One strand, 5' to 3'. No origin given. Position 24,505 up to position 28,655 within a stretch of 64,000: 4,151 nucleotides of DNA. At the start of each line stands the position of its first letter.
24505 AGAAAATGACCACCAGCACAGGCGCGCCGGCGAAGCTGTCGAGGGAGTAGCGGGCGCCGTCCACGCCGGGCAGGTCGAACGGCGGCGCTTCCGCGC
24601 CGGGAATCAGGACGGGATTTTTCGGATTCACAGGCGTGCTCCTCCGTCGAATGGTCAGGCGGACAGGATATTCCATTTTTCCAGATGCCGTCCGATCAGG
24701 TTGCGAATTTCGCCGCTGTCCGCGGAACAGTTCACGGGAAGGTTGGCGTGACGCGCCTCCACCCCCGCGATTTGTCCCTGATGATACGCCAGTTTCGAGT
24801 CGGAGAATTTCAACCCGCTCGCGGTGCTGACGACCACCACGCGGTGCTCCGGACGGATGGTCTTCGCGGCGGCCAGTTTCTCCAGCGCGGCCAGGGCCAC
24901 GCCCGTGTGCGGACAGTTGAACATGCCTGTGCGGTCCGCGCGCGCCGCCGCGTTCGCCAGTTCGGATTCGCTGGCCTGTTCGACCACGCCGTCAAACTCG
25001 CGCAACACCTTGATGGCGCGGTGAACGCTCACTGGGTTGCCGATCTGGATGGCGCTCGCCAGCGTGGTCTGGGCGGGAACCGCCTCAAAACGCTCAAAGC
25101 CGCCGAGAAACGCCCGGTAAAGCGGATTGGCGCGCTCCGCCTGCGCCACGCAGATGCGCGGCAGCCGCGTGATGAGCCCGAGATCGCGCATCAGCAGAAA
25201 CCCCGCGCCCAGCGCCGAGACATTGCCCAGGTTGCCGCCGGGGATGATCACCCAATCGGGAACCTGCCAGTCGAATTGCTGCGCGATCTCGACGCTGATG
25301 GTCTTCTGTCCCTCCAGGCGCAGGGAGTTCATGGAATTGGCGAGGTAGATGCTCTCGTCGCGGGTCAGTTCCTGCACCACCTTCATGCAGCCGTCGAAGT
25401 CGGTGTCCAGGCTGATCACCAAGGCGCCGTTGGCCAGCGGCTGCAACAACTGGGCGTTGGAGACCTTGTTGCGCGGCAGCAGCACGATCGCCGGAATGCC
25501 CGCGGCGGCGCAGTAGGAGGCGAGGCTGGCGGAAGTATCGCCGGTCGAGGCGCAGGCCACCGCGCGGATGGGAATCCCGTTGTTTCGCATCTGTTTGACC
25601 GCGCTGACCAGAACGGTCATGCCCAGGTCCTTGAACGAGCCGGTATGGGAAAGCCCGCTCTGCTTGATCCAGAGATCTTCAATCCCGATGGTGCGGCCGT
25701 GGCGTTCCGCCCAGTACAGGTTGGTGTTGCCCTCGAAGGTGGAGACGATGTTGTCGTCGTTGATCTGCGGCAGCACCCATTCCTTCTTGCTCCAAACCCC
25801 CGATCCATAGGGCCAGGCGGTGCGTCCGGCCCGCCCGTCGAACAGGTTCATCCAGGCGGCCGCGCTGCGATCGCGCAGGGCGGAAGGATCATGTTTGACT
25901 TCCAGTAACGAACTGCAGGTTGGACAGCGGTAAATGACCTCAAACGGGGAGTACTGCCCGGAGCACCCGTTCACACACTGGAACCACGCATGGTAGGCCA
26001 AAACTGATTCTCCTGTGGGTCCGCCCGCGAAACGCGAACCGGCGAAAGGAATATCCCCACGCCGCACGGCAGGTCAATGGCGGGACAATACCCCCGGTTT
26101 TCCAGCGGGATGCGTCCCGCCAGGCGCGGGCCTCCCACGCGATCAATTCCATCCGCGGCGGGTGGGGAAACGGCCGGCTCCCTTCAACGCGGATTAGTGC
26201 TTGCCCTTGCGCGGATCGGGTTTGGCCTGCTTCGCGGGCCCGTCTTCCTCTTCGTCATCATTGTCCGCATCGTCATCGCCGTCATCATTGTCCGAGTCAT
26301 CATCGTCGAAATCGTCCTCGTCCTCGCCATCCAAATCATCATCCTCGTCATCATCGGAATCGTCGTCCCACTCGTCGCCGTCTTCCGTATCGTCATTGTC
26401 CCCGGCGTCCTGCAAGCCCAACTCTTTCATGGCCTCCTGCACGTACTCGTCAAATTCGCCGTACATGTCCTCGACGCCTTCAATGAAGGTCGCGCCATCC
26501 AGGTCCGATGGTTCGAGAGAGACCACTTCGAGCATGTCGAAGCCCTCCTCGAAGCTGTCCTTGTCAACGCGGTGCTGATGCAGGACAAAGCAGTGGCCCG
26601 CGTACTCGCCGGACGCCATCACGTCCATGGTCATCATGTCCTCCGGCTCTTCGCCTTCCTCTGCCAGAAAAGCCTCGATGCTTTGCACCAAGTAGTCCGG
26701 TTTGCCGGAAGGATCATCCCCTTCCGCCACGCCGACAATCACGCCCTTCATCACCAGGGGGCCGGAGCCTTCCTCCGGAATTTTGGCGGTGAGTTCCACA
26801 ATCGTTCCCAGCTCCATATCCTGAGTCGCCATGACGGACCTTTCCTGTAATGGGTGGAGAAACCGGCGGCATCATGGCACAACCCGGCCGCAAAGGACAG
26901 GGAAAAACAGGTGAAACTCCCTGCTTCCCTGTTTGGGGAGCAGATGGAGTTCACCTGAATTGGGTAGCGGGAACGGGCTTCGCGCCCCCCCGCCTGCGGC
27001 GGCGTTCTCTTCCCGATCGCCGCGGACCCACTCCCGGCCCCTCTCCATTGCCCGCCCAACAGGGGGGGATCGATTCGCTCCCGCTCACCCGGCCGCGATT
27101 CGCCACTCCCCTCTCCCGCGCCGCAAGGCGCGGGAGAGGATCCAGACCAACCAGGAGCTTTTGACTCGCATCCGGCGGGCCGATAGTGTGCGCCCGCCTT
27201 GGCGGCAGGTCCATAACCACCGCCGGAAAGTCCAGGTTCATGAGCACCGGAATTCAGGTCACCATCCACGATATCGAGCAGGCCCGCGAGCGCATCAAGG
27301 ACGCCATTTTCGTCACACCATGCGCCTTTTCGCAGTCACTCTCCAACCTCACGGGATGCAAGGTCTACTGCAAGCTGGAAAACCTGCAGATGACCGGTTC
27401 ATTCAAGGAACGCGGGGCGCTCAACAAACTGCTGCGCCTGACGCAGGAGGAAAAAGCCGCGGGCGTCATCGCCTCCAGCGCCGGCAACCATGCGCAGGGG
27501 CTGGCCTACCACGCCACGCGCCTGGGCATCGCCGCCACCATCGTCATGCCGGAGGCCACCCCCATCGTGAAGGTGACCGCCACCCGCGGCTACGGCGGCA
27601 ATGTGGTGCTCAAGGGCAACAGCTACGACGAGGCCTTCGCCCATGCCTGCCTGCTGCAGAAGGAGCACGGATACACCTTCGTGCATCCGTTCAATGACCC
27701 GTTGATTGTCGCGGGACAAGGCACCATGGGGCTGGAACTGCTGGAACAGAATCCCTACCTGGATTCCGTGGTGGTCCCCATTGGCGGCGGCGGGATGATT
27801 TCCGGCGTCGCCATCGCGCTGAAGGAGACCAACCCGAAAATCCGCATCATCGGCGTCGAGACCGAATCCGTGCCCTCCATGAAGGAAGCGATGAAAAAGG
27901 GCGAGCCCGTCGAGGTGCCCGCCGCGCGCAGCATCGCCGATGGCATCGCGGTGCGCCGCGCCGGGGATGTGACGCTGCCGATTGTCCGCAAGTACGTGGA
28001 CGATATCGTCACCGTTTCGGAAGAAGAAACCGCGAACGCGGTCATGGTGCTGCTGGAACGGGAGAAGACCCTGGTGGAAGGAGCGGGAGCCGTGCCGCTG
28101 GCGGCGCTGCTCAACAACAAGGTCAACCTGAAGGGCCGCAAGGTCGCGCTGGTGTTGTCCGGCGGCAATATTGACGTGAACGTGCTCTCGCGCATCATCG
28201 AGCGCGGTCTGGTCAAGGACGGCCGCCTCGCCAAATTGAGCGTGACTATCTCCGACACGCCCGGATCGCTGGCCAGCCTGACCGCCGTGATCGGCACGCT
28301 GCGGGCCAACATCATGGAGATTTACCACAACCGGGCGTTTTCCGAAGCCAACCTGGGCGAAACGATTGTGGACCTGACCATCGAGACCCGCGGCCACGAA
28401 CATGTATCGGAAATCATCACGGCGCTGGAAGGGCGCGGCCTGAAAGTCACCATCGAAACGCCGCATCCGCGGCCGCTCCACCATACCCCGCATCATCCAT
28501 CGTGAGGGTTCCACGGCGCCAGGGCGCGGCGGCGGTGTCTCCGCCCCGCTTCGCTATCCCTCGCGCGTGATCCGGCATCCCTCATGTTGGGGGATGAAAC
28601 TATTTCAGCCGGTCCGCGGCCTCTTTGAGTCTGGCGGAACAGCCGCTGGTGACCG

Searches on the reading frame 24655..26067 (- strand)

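Call 37: search_protein_families(library=ncbifam, proteins=[window:24655-26067:-], max_evalue=0.00001)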
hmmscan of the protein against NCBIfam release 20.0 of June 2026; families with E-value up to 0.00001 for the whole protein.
window:24655-26067:- (470 aa): 21 families
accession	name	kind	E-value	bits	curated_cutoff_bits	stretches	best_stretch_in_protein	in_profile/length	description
TIGR00260.1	thrC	equivalog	1.6e-65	221.5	167.1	1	98-420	7-337/340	threonine synthase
NF006050.0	PRK08197.1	equivalog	1.3e-57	195.4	303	1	29-423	9-386/406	threonine synthase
NF004170.0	PRK05638.1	equivalog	1.8e-49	168.5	421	1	35-428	7-367/442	threonine synthase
NF005035.0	PRK06450.1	equivalog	1.2e-30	106.5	301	1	122-420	57-336/338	threonine synthase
NF006205.0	PRK08329.1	equivalog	2e-25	89.5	358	1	131-421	73-346/347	threonine synthase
NF004996.0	PRK06381.1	equivalog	1.1e-24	87.1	266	1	113-414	14-315/319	threonine synthase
TIGR03844.1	cysteate_syn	equivalog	1.7e-15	56.7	324.9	1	87-421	40-382/398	cysteate synthase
TIGR01127.1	ilvA_1Cterm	equivalog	6.7e-11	41.8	378.75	1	130-396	15-266/380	threonine ammonia-lyase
NF005292.0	PRK06815.1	equivalog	1.5e-10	40.6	371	1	131-412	37-302/320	threonine/serine dehydratase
NF006094.0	PRK08246.1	subfamily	5e-10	39.3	331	1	127-278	34-177/310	serine/threonine dehydratase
NF006455.0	PRK08813.1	equivalog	1.3e-09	37.8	489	1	114-376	39-273/374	threonine dehydratase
NF006390.0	PRK08639.1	equivalog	2.5e-09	36.6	421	1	123-286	34-194/418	threonine ammonia-lyase IlvA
TIGR02079.1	THD1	equivalog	3.8e-09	35.8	440.55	1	131-288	32-188/410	threonine ammonia-lyase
NF005680.0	PRK07476.1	equivalog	1.5e-08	34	413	1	131-267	39-171/326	hydroxyectoine utilization dehydratase EutB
NF004771.0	PRK06110.1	equivalog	4.8e-08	32.5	317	1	125-405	32-293/323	threonine dehydratase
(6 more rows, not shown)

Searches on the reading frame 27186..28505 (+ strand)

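Call 37: search_protein_families(library=ncbifam, proteins=[window:27186-28505:+], max_evalue=0.00001)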
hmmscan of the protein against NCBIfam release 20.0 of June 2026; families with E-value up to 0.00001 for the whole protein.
window:27186-28505:+ (439 aa): 41 families (the best 25 are shown)
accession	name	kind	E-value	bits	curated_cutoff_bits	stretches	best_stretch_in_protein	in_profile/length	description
NF005600.0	PRK07334.1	equivalog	1.9e-162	540.5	496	1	22-422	7-405/408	threonine ammonia-lyase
TIGR01127.1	ilvA_1Cterm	equivalog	2.1e-155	517.4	378.75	1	44-423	1-380/380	threonine ammonia-lyase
NF006389.0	PRK08638.1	equivalog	3.6e-112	374.6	453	1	22-342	6-328/333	bifunctional threonine ammonia-lyase/L-serine ammonia-lyase TdcB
TIGR01124.1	ilvA_2Cterm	equivalog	7.8e-105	351.3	411.3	1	35-421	9-392/499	threonine ammonia-lyase, biosynthetic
NF006674.0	PRK09224.1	subfamily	2.1e-103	346.7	577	1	35-421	17-400/508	threonine ammonia-lyase IlvA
NF005680.0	PRK07476.1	equivalog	1.1e-95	320.4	413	1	24-340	4-322/326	hydroxyectoine utilization dehydratase EutB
NF006390.0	PRK08639.1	equivalog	1.3e-95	320.9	421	1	23-420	5-403/418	threonine ammonia-lyase IlvA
NF005292.0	PRK06815.1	equivalog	1.2e-94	317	371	1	27-338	5-317/320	threonine/serine dehydratase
NF009130.0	PRK12483.1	subfamily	3.8e-94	316.1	801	1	36-421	30-413/521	threonine ammonia-lyase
NF005454.0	PRK07048.1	equivalog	1.6e-93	313.4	452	1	22-339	4-321/324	threo-3-hydroxy-L-aspartate ammonia-lyase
TIGR02079.1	THD1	equivalog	3.9e-89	299.3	440.55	1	29-402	2-379/410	threonine ammonia-lyase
TIGR02991.1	ectoine_eutB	equivalog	1.5e-88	296.8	413.35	1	25-339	1-316/317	hydroxyectoine utilization dehydratase EutB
NF045641.2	BHydaspDhtseBhcB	equivalog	4.2e-83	279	550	1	26-334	3-310/312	beta-hydroxyaspartate dehydratase BhcB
NF006094.0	PRK08246.1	subfamily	7.7e-80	268.6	331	1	25-333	5-308/310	serine/threonine dehydratase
NF004771.0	PRK06110.1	equivalog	1.9e-72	244.1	317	1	26-340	4-318/323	threonine dehydratase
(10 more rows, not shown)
